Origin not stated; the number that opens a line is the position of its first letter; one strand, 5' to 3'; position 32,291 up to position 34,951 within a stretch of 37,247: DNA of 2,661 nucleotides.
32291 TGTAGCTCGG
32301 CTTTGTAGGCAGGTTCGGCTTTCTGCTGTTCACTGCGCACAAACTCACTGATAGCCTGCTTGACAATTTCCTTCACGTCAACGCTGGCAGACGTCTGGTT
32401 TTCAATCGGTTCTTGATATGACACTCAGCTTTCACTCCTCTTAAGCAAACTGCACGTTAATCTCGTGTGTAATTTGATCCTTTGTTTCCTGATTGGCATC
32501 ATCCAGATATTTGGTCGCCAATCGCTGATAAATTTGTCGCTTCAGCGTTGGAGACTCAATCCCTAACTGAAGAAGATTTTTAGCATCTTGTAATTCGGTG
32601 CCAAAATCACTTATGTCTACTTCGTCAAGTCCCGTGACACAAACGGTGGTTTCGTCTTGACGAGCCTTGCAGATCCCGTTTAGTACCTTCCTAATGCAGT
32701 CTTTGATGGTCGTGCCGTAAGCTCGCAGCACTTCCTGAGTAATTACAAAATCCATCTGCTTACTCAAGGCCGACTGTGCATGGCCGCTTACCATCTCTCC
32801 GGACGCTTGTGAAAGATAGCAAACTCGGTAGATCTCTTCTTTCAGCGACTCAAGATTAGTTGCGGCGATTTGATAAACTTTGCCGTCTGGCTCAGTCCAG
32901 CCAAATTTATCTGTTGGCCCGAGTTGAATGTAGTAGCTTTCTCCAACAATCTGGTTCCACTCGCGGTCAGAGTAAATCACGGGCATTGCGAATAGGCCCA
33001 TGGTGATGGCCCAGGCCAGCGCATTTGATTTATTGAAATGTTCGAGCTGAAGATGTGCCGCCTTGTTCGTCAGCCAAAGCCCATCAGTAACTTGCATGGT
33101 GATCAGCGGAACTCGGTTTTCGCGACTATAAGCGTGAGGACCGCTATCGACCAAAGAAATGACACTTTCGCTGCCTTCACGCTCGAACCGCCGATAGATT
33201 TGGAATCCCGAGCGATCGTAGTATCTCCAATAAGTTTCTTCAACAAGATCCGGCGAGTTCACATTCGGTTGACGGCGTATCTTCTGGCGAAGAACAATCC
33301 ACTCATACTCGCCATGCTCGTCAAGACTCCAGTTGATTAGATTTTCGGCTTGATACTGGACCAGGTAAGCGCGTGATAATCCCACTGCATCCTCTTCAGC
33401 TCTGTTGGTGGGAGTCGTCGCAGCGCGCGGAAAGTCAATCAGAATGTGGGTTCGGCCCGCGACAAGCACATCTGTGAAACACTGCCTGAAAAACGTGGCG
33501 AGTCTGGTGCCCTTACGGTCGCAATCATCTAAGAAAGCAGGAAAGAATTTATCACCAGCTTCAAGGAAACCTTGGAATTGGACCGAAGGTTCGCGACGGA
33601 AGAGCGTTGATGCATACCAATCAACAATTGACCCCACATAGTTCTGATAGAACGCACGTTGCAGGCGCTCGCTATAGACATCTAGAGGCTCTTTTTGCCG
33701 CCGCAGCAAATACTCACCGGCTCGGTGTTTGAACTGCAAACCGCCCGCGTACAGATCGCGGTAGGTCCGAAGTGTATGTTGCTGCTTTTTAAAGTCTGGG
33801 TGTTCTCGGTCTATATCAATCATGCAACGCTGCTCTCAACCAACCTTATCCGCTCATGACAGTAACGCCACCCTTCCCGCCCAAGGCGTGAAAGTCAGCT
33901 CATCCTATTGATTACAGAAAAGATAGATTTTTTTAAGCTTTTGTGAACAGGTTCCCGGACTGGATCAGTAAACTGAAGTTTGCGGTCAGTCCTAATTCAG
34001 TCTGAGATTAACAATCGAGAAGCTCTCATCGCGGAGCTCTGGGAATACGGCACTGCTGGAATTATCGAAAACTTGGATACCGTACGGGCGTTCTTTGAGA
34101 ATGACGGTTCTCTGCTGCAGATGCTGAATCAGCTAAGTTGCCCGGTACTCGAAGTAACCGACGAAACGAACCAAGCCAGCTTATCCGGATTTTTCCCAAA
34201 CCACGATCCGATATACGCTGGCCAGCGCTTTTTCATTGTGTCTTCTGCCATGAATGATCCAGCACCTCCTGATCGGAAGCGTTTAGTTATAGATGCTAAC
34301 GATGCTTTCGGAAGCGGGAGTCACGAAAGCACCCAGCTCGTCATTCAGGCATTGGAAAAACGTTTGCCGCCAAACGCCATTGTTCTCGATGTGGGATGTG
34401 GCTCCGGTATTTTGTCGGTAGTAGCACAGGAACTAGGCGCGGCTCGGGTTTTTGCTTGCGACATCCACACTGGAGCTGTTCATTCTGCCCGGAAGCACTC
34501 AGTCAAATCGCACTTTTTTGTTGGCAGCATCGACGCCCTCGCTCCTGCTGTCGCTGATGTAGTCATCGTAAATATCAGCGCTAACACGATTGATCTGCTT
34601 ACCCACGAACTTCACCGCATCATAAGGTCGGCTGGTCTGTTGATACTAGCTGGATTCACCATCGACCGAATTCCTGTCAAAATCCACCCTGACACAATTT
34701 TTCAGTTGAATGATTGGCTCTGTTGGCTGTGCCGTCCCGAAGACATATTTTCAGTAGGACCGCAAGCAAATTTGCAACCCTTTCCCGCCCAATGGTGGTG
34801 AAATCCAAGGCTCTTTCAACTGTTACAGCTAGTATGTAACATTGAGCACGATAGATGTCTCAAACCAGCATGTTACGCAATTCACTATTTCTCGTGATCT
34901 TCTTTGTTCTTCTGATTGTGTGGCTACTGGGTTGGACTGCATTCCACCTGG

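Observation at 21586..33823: Intact, structural-only, terminase-less phage particle cluster between housekeeping genes (GTA-like candidate)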

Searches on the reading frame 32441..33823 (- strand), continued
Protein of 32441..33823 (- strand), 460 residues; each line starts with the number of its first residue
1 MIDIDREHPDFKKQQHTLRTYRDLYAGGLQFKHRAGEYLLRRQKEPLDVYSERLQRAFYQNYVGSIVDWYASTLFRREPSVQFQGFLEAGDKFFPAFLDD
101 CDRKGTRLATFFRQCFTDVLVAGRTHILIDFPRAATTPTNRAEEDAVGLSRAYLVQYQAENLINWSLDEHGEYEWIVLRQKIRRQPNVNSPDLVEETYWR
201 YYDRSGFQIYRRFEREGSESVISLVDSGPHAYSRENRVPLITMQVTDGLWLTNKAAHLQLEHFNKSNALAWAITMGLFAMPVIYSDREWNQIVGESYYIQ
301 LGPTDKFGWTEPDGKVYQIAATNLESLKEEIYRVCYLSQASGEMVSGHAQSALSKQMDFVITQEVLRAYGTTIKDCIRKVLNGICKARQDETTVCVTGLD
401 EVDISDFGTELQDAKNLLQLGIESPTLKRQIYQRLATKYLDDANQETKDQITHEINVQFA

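Call 34: find_related_loci(query=A1, collection=viral_contigs, flank=10000)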
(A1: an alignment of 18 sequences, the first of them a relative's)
Query A1 (460 aa) in viral_contigs; peptide patterns used: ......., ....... (x = any residue, [..] = any of these).
600 stretches matched a pattern (row limit reached: there are more); 586 encode a relative of the query (tblastn E <= 1e-3); the best 80 are kept; 80 distinct loci.
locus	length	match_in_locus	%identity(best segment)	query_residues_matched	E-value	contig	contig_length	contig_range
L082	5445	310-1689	87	1-460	0e+0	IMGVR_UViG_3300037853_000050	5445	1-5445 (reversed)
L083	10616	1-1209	89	58-460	0e+0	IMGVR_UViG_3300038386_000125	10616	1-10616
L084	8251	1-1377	77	1-460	0e+0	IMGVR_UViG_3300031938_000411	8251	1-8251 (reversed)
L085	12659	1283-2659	74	1-459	0e+0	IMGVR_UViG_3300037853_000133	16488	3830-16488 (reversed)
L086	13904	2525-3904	72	1-460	0e+0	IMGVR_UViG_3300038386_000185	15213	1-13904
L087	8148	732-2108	72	1-459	0e+0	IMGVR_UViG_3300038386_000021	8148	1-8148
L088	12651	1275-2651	72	1-459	0e+0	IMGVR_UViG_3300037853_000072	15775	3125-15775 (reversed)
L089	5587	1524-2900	72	1-459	0e+0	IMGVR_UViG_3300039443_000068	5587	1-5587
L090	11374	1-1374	71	1-458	0e+0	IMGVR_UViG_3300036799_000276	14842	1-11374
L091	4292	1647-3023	71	1-459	0e+0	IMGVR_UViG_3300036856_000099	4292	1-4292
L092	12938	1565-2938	71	1-458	0e+0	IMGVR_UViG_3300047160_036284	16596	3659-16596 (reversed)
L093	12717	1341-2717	72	1-459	0e+0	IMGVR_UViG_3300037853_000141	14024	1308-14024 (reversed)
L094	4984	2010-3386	71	1-459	0e+0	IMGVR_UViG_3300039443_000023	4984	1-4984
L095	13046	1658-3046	70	1-458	0e+0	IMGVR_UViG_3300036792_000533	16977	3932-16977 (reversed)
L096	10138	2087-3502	69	1-458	0e+0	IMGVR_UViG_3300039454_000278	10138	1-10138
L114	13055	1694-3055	65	1-455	0e+0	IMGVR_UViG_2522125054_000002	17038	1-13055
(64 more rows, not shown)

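Call 58: find_encoding_contigs(protein=P0123, flank=6000, max_places=3)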
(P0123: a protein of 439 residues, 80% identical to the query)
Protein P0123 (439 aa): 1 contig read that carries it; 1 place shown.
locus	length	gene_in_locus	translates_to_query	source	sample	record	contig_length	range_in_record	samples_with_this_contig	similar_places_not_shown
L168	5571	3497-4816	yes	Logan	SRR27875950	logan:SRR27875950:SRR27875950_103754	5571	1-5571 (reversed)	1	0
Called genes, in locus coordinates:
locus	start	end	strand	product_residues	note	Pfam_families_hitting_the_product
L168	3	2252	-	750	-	?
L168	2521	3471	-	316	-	PF06325:PrmA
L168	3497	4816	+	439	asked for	PF03237:Terminase_6N (weak)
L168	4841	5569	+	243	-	?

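Call 61: search_dna_similar(query=window:32441-33823:-, collection=phages, mode=protein, max_evalue=0.001, max_rows=15)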
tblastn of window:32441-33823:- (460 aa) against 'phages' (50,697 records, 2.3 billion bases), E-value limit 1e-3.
Records with a match: 223; places in all: 223; records where one place covers at least 80% of the query: 30.
Best place of each record, by identity: <60% 223.
By first word of the organism name: Pseudomonas 91; Caulobacter 26; Vibrio 24; Bordetella 9; Escherichia 9; Brevundimonas 8; Pectobacterium 7; Pelagibacter 4; Klebsiella 4; Xanthomonas 4; and 23 more.
By host as written in the record: Pseudomonas aeruginosa 33; Pseudomonas aeruginosa PAO1 28; Vibrio breoganii 23; - 15; Bordetella bronchiseptica ATCC 10580 9; Escherichia coli 9; Caulobacter vibrioides CB15 9; Pseudomonas aeruginosa PA14 7; and 54 more.
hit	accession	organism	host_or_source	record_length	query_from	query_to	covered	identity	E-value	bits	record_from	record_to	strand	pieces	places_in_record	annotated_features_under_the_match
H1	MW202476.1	Caudoviricetes sp.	Manatee Spring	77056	24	455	94%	29.0%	4e-46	177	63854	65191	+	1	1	portal protein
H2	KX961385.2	Bordetella phage LK3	Bordetella bronchiseptica ATCC 10580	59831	27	432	88%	25.4%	6e-7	58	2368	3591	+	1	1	putative structural protein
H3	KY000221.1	Bordetella phage CN1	Bordetella bronchiseptica ATCC 10580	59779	27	432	88%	25.2%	3e-7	59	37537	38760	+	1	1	structural protein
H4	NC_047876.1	Bordetella phage CN1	Bordetella bronchiseptica ATCC 10580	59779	27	432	88%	25.2%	3e-7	59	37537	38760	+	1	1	portal protein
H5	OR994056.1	Leptolyngbya phage Lbo402-yong5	Leptolyngbya boryana (basionym: ...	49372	3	454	98%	22.5%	4e-20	100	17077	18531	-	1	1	portal protein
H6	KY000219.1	Bordetella phage CN2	Bordetella bronchiseptica ATCC 10580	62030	27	432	88%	24.9%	2e-7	60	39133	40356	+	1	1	structural protein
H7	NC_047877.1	Bordetella phage CN2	Bordetella bronchiseptica ATCC 10580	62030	27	432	88%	24.9%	2e-7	60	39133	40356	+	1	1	portal protein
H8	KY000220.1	Bordetella phage FP1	Bordetella bronchiseptica ATCC 10580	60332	27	432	88%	24.9%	2e-7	60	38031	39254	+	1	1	structural protein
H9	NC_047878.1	Bordetella phage FP1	Bordetella bronchiseptica ATCC 10580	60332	27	432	88%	24.9%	2e-7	60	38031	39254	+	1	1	portal protein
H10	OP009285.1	Rhodobacter phage RcRudolph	Rhodobacter capsulatus YW1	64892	23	421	87%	25.3%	4e-9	65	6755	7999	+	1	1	portal protein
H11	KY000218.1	Bordetella phage MW2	Bordetella bronchiseptica ATCC 10580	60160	27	432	88%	24.4%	3e-7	59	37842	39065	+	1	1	structural protein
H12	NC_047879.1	Bordetella phage MW2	Bordetella bronchiseptica ATCC 10580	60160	27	432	88%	24.4%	3e-7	59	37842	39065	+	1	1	portal protein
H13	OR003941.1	Phage DSL-LC06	Proteobacteria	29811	23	435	90%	23.8%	5e-10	68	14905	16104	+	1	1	portal protein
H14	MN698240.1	Pelagibacter phage HTVC026P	Candidatus Pelagibacter sp. HTCC1062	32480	8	456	98%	21.6%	3e-9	66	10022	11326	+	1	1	portal protein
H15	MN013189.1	Microcystis phage Mic1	Cyanobacteria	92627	8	401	86%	23.4%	2e-17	91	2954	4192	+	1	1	portal protein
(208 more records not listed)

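Call 83: search_protein_families(library=ncbifam, proteins=[window:32441-33823:-], max_evalue=0.01)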
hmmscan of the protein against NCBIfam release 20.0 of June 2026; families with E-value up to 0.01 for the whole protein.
window:32441-33823:- (460 aa): 0 families

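Call 99: predict_structure(alignment_id=A1)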
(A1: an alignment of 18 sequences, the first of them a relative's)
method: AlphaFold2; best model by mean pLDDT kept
length: 460 residues; sequences in the alignment: 18
mean_pLDDT: 55.8   pTM: 0.52
mean pLDDT of the five models: 55.8, 45.8, 43.4, 39.4, 35.3
residues with pLDDT >= 90: 11; 70-90: 136; 50-70: 96; < 50: 217
segments of 3 or more residues with pLDDT < 50: 1-65, 148-150, 248-361, 402-424, 436-443
pLDDT, mean of each block of 10 residues (from residue 1): 35 44 34 31 33 40 51 71 74 83 84 84 80 60 56 72 77 81 56 72 88 73 83 85 67 39 33 28 23 23 32 31 35 31 33 38 63 89 83 77 42 46 49 50 54 56
secondary structure, 60 per line:
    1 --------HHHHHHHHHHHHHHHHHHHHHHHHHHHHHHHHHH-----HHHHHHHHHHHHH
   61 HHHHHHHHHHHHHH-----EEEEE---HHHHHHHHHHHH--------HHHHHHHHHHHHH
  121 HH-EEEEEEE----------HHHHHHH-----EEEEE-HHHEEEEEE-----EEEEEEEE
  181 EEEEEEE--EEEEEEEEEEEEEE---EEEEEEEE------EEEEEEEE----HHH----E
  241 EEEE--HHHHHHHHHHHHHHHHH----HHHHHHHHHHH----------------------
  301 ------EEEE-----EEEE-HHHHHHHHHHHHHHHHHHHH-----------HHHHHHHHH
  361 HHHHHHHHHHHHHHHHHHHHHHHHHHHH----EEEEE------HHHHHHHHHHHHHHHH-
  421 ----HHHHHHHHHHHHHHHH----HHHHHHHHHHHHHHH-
elements in order: H9-42 H48-74 E80-84 H88-99 H108-122 E124-130 H141-147 E153-157 E162-167 E173-187 E190-203 E207-214 E221-228 E240-244 H247-263 H268-278 E307-310 E316-319 H321-340 H352-388 E393-397 H404-419 H425-440 H445-459

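Call 101: fold_search(model_id=the predicted structure, library=pdb)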
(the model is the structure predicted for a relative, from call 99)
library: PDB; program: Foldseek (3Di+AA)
matches with E <= 10: 413; with E <= 0.001: 45
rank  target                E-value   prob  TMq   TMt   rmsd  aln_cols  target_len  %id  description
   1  8ts6_A                1.3e-11  1.00  0.31  0.29  17.5       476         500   14  Cyanophage A-1(L) portal (released 2024-04-10)
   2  8xb5_A                9.9e-11  1.00  0.39  0.40  19.4       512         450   14  Portal protein of SH-Ab15497 (released 2024-12-11)
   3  8xb6_G                1.2e-10  1.00  0.40  0.41  14.9       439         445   15  Portal-vertex of SH-Ab15497 in C1 symmetry (released 2024-12-11)
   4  8v8b                  5.1e-10  1.00  0.36  0.35  16.0       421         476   13  Structure of 80alpha portal protein expressed in E. coli (released 2024-01-10)
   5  9gb5_k                6.7e-10  1.00  0.38  0.39  16.6       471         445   13  Contracted phiCD508 neck (released 2025-03-26)
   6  8vd8_A                7.5e-10  1.00  0.34  0.34  18.2       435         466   10  SaPI1 portal structure in mature capsids containing DNA (released 2024-01-10)
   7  8vde_P1               9.8e-10  1.00  0.34  0.33  18.1       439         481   11  SaPI1 portal-capsid interface in mature capsids with DNA (released 2024-01-10)
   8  9gb3_A                4.5e-09  1.00  0.39  0.40  15.8       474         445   13  Extended phiCD508 portal (released 2025-03-26)
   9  8vde_Q1               1.3e-08  1.00  0.34  0.33  18.3       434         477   10  SaPI1 portal-capsid interface in mature capsids with DNA (released 2024-01-10)
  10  9v30_C                1.1e-07  1.00  0.27  0.26  18.2       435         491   14  C12 portal complex of the bacteriophage E1004 (released 2025-11-12)
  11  9v30_B                8.0e-07  1.00  0.24  0.23  18.9       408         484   13  C12 portal complex of the bacteriophage E1004 (released 2025-11-12)
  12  9d94_Fa               2.1e-06  1.00  0.33  0.33  16.2       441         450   10  Mycobacteriophage Bxb1 portal and connector assembly - Composite map and model (released 2024-09-25)
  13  7ey6_A                2.3e-06  1.00  0.31  0.31  14.6       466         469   12  The portal protein (GP8) of bacteriophage T7 (released 2021-09-22)
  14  9k09_D                3.5e-06  1.00  0.30  0.26  19.9       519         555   11  Cyanophage A4 portal-tail complex (released 2025-04-09)
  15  9v30_A                3.5e-06  1.00  0.28  0.27  17.7       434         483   14  C12 portal complex of the bacteriophage E1004 (released 2025-11-12)
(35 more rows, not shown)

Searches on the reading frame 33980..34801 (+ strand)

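Call 7: search_protein_families(library=pfam, proteins=[window:33980-34801:+], max_evalue=0.1)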
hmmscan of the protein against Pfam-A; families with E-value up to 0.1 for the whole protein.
window:33980-34801:+ (273 aa): 12 families
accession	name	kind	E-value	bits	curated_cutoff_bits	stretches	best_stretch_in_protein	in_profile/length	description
PF06325.19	PrmA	-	1.2e-33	117.3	22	1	73-226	103-261/296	Ribosomal protein L11 methyltransferase (PrmA)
PF08241.18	Methyltransf_11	-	2.8e-09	37.9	21.2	1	136-223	1-95/95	Methyltransferase domain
PF13649.12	Methyltransf_25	-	3.8e-09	37.5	27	1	135-217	1-95/97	Methyltransferase domain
PF05175.20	MTS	-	7.4e-08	32.7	23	1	117-179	19-85/170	Methyltransferase small domain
PF13847.12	Methyltransf_31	-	8.3e-06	26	27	1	132-204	4-87/145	Methyltransferase domain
PF01728.25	FtsJ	-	5e-05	23.7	24.1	1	128-208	16-96/181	FtsJ-like methyltransferase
PF13489.12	Methyltransf_23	-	6.8e-05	23.1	27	1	122-205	13-95/164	Methyltransferase domain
PF08242.18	Methyltransf_12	-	0.00048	21.2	30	1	136-198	1-72/98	Methyltransferase domain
PF12847.13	Methyltransf_18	-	0.00091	19.7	27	1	123-178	6-62/151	Methyltransferase domain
PF05148.21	Methyltransf_8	-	0.011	16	27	1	119-225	61-158/219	Hypothetical methyltransferase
PF01135.25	PCMT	-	0.022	15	20.3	1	120-152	64-94/210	Protein-L-isoaspartate(D-aspartate) O-methyltransferase (PCMT)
PF01555.25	N6_N4_Mtase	-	0.06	13.7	26.7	1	126-170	176-219/221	DNA methylase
